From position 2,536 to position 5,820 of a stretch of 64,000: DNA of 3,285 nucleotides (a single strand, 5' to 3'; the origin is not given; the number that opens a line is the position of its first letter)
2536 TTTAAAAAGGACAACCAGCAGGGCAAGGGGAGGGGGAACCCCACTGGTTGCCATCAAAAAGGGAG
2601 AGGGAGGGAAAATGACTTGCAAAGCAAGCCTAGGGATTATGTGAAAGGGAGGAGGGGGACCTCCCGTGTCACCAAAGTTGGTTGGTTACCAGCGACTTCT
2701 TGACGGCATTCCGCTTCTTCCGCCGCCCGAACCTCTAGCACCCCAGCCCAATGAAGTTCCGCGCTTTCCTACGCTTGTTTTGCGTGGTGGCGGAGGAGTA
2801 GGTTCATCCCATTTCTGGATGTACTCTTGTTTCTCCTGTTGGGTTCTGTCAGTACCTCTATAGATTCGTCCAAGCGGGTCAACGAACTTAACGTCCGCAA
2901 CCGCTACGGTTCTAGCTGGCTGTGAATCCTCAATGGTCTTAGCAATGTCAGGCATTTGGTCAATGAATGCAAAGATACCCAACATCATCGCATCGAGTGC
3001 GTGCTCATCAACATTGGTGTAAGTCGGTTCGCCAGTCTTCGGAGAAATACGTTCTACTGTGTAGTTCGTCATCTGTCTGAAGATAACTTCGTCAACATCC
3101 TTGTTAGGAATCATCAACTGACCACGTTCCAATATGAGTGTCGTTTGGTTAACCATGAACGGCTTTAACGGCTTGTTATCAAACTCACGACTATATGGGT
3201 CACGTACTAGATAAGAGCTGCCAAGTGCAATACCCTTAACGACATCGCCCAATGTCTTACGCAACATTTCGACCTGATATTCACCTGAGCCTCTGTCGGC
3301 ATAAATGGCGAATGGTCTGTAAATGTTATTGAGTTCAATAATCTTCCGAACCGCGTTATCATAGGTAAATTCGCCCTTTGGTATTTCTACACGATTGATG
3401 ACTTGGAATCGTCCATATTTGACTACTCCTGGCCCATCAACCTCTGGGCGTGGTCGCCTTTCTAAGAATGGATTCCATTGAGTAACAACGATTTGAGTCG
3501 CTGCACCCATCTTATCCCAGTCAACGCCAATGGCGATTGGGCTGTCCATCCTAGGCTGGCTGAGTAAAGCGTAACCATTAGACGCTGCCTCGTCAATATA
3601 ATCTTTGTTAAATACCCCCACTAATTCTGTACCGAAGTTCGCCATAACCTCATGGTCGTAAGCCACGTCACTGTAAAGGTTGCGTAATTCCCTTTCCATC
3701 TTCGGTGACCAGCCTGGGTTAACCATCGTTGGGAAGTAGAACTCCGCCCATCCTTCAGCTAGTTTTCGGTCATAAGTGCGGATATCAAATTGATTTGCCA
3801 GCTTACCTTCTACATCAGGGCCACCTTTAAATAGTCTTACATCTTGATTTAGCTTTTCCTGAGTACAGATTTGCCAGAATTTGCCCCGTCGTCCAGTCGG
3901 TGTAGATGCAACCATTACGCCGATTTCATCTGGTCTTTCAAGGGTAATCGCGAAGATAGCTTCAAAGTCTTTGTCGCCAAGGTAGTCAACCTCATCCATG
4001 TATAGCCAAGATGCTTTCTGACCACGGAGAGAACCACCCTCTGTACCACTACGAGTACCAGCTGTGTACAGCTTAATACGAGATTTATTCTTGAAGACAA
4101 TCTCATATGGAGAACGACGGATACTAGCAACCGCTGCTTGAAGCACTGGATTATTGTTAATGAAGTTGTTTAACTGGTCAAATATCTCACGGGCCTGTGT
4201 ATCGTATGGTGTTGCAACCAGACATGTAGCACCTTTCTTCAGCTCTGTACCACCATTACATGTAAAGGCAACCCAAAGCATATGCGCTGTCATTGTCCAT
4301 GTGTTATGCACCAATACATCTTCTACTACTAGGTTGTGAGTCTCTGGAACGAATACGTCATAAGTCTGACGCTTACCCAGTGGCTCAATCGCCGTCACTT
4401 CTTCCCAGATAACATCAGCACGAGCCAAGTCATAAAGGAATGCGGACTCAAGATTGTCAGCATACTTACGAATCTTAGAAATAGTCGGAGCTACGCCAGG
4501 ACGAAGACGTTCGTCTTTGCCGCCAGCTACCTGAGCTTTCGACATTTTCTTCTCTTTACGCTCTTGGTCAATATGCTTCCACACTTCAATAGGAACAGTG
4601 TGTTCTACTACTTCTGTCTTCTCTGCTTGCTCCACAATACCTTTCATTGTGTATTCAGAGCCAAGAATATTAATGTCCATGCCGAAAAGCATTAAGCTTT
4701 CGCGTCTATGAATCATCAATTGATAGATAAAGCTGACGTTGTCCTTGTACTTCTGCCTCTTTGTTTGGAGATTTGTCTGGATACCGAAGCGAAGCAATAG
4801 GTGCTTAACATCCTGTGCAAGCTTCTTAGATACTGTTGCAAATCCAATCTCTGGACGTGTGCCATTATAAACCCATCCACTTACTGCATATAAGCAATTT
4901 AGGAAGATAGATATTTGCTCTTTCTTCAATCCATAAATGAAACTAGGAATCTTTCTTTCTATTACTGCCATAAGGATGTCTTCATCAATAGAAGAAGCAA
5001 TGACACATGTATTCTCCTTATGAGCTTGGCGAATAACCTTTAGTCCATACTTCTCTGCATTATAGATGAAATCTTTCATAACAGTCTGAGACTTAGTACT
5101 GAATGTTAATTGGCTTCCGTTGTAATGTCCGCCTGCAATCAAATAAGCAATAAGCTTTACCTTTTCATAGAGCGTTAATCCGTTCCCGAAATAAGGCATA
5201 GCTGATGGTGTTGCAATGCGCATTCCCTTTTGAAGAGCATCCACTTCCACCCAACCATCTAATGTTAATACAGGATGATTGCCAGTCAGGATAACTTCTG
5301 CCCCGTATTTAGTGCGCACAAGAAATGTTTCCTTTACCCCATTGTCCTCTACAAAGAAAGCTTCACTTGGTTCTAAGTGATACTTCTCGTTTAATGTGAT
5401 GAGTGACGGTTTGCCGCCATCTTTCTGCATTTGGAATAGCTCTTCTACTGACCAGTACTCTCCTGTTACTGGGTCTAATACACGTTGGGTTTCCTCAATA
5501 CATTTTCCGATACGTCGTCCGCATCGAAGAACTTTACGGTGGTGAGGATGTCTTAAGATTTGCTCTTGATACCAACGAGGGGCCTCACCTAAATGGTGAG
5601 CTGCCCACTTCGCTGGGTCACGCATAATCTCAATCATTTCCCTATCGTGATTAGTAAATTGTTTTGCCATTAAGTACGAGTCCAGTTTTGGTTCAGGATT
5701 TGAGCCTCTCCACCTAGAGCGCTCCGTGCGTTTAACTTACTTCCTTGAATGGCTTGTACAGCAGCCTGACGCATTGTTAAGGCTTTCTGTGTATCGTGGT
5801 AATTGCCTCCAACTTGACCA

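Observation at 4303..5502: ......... intein splitting the Walker A P-loop of the large terminase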

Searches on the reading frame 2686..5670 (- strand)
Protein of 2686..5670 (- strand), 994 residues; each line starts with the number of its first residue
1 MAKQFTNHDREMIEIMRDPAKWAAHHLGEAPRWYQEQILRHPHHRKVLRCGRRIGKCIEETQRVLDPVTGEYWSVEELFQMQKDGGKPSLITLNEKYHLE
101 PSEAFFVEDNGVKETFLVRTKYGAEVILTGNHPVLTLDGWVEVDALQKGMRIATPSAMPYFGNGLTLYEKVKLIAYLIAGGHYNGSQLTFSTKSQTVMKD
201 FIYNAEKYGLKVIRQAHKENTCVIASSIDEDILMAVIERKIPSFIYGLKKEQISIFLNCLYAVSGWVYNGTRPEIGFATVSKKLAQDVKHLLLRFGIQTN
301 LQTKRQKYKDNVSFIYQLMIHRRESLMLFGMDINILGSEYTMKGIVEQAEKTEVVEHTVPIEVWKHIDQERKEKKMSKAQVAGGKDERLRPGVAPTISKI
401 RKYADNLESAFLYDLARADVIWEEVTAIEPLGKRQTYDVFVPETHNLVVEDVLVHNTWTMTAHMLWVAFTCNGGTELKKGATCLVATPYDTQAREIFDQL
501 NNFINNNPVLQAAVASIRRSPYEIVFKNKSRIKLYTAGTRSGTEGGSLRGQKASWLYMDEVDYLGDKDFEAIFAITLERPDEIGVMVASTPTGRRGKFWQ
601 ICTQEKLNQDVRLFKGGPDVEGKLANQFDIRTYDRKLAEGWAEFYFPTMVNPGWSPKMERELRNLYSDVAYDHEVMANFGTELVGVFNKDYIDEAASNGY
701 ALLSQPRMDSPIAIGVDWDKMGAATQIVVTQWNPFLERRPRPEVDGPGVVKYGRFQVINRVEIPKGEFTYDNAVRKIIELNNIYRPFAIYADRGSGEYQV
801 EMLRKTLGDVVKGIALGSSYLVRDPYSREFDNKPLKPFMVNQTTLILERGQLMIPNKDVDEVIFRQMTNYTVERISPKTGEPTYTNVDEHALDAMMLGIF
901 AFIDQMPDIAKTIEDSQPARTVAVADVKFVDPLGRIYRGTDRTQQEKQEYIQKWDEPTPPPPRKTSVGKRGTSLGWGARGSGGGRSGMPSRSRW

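Call 3: search_protein_families(library=pfam, proteins=[window:2686-5670:-], max_evalue=0.1)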
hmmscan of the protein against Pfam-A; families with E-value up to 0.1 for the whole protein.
window:2686-5670:- (994 aa): 4 families
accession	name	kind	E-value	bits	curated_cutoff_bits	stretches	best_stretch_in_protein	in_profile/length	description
PF14890.11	Intein_splicing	-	1.6e-14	54.4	35.8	1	75-456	12-155/155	Intein splicing domain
PF14528.11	LAGLIDADG_3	-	1.7e-12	47.8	22.5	1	256-329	6-77/82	LAGLIDADG-like domain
PF03237.21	Terminase_6N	-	0.0016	18.6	22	1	457-688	11-209/215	Terminase large subunit, T4likevirus-type, N-terminal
PF00270.35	DEAD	-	0.057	13.6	26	0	476-580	41-145/167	DEAD/DEAH box helicase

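Call 4: search_protein_families(library=phrogs, proteins=[window:2686-5670:-], max_evalue=0.01)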
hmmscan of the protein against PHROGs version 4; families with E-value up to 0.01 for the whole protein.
window:2686-5670:- (994 aa): 6 families
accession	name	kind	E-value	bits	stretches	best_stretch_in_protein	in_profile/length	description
phrog_2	-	head and packaging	8.5e-26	91.9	1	457-968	291-635/807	terminase large subunit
phrog_675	-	head and packaging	5.2e-07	29.3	0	459-568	71-169/576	terminase large subunit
phrog_9666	-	unknown function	0.0001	21.7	1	389-465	421-495/779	-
phrog_9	-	head and packaging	0.0017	18.3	1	468-566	247-334/812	terminase large subunit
phrog_10028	-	unknown function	0.0053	17.7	0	363-412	12-62/80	-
phrog_7579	-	head and packaging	0.0097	16.1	0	479-606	46-162/239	terminase large subunit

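Call 7: search_protein_families(library=ncbifam, proteins=[window:2686-5670:-], max_evalue=0.01)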
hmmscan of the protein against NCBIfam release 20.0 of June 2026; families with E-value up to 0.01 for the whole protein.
window:2686-5670:- (994 aa): 12 families
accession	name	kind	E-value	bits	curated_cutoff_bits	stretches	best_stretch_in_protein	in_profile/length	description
NF005852.0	PRK07773.1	equivalog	2.7e-45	155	780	1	55-464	396-834/886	replicative DNA helicase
NF007072.0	PRK09519.1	equivalog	8.3e-20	70.7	1024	2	55-302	250-513/790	intein-containing recombinase RecA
NF006207.0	PRK08332.1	equivalog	6.8e-13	46.8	2400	1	106-305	939-1147/1684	vitamin B12-dependent ribonucleotide reductase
NF038098.1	GyrA_w_intein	exception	3.1e-11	41.9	1850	1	224-459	307-540/1232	intein-containing DNA gyrase subunit A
NF011418.0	PRK14845.1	equivalog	1.6e-10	39.5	756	1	118-354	96-320/1049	translation initiation factor IF-2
NF003159.0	PRK04132.1-4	equivalog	9.6e-10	37.1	999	1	90-305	98-314/852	replication factor C small subunit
NF003157.0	PRK04132.1-2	equivalog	1.1e-07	30.2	1103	1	114-333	112-341/864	replication factor C small subunit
NF038162.1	RtcB_rel_intein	exception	2.7e-07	29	1150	1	56-154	94-189/961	intein-containing RtcB family protein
NF011303.0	PRK14715.1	equivalog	3.5e-07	27.7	1585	1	172-338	1122-1299/1627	DNA-directed DNA polymerase II large subunit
NF011491.0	PRK14898.1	equivalog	3.5e-06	25.3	783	1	189-463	264-549/860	DNA-directed RNA polymerase subunit A''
NF045703.1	rSAM_Tes_intein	exception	4.9e-06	24.6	1700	1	169-324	370-536/1040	tetraether lipid synthase Tes, intein-containing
TIGR01445.1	intein_Nterm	domain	5.8e-06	27.2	24.5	1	57-136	1-83/83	intein N-terminal splicing region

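Call 28: find_related_loci(query=window:2686-5670:-, collection=genome_contigs, flank=6000)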
Query window:2686-5670:- (994 aa) in genome_contigs; peptide patterns used: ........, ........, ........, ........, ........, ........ (x = any residue, [..] = any of these).
117 stretches matched a pattern, but none encodes a relative of the query by tblastn (E <= 1e-3).

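Call 30: find_related_loci(query=window:2686-5670:-, collection=viral_contigs, flank=6000)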
Query window:2686-5670:- (994 aa) in viral_contigs; peptide patterns used: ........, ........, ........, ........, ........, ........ (x = any residue, [..] = any of these).
19 stretches matched a pattern; 19 encode a relative of the query (tblastn E <= 1e-3); 19 distinct loci.
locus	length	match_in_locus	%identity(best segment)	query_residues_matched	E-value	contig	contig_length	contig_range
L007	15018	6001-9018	76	3-994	0e+0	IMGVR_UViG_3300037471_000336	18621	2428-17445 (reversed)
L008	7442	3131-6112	77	1-994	0e+0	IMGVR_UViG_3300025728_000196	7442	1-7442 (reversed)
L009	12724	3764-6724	67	1-994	0e+0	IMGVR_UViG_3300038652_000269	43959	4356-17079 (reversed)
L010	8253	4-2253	78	245-994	0e+0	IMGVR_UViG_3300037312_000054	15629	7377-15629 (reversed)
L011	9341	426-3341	61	6-994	0e+0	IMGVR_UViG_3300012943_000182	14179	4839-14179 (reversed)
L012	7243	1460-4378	59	4-994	0e+0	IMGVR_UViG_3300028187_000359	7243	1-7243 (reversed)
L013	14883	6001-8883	58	4-994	0e+0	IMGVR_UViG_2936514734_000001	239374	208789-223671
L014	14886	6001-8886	57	4-994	0e+0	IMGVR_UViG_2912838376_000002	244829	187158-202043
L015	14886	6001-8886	57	4-994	0e+0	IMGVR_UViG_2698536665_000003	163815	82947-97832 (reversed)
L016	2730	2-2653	58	93-994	0e+0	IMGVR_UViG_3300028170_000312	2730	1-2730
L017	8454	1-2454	57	159-994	0e+0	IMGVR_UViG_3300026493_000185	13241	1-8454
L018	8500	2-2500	55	133-994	0e+0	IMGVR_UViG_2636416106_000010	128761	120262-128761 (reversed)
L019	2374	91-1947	66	359-994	0e+0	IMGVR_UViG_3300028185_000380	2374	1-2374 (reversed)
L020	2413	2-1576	66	453-994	0e+0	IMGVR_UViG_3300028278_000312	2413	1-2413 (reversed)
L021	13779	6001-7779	59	4-994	0e+0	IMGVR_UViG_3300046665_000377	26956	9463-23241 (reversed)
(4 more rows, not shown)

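Call 50: list_cluster_members(proteins=[window:2689-5670:-])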
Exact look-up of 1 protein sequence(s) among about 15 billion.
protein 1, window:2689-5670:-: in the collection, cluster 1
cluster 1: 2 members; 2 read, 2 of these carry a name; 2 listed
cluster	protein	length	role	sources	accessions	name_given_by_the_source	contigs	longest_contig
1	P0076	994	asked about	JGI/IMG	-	intein/homing endonuclease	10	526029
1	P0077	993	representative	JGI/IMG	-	intein/homing endonuclease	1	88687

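Call 51: find_encoding_contigs(protein=P0076, flank=3000, max_places=4)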
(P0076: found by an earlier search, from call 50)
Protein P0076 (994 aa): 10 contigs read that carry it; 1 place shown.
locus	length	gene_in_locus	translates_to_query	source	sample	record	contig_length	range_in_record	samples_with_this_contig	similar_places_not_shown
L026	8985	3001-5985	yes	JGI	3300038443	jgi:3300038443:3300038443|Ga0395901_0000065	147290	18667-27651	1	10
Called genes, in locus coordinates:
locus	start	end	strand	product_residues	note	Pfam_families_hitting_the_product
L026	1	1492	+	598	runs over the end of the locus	-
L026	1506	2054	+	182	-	-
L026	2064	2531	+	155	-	-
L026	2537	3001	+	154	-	-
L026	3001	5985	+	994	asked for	PF14890:Intein_splicing, PF14528:LAGLIDADG_3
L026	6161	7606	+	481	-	-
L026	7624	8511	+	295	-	-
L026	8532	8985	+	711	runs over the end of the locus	PF04860:Phage_portal, PF04233:Phage_Mu_F (weak)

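Call 60: find_encoding_contigs(protein=P0077, flank=1000, max_places=2)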
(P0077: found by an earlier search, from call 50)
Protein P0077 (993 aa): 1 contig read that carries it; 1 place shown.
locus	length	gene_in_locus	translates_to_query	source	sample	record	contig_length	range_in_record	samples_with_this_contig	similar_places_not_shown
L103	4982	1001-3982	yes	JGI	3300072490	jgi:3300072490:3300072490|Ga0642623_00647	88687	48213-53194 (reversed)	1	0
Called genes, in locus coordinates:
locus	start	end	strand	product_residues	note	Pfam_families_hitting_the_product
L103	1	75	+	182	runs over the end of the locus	-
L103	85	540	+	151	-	-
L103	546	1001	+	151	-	-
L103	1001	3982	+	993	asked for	PF14890:Intein_splicing, PF14528:LAGLIDADG_3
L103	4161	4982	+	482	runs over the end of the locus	-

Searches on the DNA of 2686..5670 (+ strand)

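Call 6: search_dna_similar(query=window:2686-5670:+, collection=phages, mode=near, max_rows=30)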
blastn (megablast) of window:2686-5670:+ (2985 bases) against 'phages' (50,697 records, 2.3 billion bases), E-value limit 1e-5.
Records with a match: 2; places in all: 2; records where one place covers at least 80% of the query: 0.
Best place of each record, by identity: 60-80% 2.
By first word of the organism name: Bacillus 2.
By host as written in the record: Bacillus cereus 1; Bacillus cereus BC102p 1.
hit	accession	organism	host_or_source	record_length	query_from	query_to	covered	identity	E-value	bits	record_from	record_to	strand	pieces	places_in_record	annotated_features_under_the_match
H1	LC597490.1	Bacillus phage vB_BceM_WH1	Bacillus cereus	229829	458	1732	43%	73.3%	3e-113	416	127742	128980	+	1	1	phage terminase large subunit family protein_gp116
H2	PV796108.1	Bacillus phage Edson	Bacillus cereus BC102p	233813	1179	1732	19%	79.3%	9e-103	381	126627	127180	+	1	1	hypothetical protein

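Call 8: get_annotated_region(hit=H1, flank=5000)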
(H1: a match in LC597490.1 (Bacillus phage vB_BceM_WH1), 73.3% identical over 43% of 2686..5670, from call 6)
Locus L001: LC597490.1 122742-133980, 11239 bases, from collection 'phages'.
description: Bacillus phage vB_BceM_WH1 DNA, complete genome.
organism: Bacillus phage vB_BceM_WH1 (NCBI taxid 2795294)
taxonomy: Viruses; Duplodnaviria; Heunggongvirae; Uroviricota; Caudoviricetes
host: Bacillus cereus; source: -; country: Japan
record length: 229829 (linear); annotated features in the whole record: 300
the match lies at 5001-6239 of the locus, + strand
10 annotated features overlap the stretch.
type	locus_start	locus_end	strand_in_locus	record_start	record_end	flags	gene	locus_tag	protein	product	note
CDS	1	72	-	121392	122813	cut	-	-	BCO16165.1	hypothetical protein_gp112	-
CDS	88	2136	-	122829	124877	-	-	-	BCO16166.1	phage portal protein_gp113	-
CDS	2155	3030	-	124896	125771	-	-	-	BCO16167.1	hypothetical protein_gp114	-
CDS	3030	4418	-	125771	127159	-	-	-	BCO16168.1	hypothetical protein_gp115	-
CDS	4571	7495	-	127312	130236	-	-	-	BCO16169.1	phage terminase large subunit family protein_gp116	-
CDS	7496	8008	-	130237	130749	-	-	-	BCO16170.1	hypothetical protein_gp117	-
CDS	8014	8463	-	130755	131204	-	-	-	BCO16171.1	hypothetical protein_gp118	-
CDS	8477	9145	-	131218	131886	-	-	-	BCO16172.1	hypothetical protein_gp119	-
CDS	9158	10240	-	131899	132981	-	-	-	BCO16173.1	hypothetical protein_gp120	-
CDS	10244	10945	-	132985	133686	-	-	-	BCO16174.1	hypothetical protein_gp121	-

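Call 9: get_annotated_region(hit=H2, flank=5000)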
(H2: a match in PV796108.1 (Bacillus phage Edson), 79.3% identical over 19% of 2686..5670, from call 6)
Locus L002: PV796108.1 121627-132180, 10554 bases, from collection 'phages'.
description: Bacillus phage Edson, complete genome.
organism: Bacillus phage Edson (NCBI taxid 3442624)
taxonomy: Viruses; Duplodnaviria; Heunggongvirae; Uroviricota; Caudoviricetes
host: Bacillus cereus BC102p; source: -; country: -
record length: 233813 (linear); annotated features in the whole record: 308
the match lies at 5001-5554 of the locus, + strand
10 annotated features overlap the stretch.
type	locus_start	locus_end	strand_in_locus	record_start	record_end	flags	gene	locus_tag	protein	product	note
CDS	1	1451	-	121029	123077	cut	-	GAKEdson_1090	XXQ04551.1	hypothetical protein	prediction:MetaGeneAnnotator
CDS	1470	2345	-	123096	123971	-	-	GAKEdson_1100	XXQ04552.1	hypothetical protein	prediction:MetaGeneAnnotator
CDS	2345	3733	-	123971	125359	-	-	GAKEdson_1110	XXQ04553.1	hypothetical protein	prediction:MetaGeneAnnotator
CDS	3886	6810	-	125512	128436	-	-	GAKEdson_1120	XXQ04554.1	hypothetical protein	prediction:MetaGeneAnnotator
CDS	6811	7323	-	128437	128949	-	-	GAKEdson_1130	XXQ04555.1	hypothetical protein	prediction:MetaGeneAnnotator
CDS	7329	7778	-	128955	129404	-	-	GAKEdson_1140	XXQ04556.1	hypothetical protein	prediction:MetaGeneAnnotator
CDS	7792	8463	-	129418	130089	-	-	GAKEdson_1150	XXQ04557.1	hypothetical protein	prediction:MetaGeneAnnotator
CDS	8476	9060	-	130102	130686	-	-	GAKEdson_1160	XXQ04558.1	hypothetical protein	prediction:MetaGeneAnnotator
CDS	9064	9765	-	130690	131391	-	-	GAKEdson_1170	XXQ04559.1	hypothetical protein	prediction:MetaGeneAnnotator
CDS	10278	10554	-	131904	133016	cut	-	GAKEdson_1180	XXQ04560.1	hypothetical protein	prediction:MetaGeneAnnotator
